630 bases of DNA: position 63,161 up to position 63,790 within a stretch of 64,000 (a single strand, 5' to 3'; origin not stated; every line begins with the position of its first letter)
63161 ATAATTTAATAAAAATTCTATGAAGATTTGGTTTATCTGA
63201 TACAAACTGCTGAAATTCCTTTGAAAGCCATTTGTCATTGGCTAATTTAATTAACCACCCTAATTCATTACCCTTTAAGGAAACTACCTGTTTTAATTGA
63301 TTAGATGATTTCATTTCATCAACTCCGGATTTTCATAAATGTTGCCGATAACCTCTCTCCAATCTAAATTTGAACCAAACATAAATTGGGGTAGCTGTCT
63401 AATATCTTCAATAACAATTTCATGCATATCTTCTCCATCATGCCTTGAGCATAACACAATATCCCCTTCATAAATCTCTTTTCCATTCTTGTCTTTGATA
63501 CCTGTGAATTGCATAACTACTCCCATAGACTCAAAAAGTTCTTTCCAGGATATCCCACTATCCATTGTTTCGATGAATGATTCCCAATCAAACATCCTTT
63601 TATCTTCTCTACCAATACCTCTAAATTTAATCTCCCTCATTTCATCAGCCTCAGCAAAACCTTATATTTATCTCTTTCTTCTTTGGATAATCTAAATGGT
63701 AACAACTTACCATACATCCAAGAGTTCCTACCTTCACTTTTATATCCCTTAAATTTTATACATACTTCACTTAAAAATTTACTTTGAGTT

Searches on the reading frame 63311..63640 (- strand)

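Call 63: search_protein_families(library=pfam, proteins=[window:63311-63640:-], max_evalue=0.05)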
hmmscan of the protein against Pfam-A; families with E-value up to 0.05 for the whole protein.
window:63311-63640:- (109 aa): 2 families
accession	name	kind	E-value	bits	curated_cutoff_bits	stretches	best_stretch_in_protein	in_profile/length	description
PF09643.15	YopX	-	5e-17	62.5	22.4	1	5-109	1-128/128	YopX protein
PF08125.19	Mannitol_dh_C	-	0.011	15.6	30.7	1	6-60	90-142/190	Mannitol dehydrogenase C-terminal domain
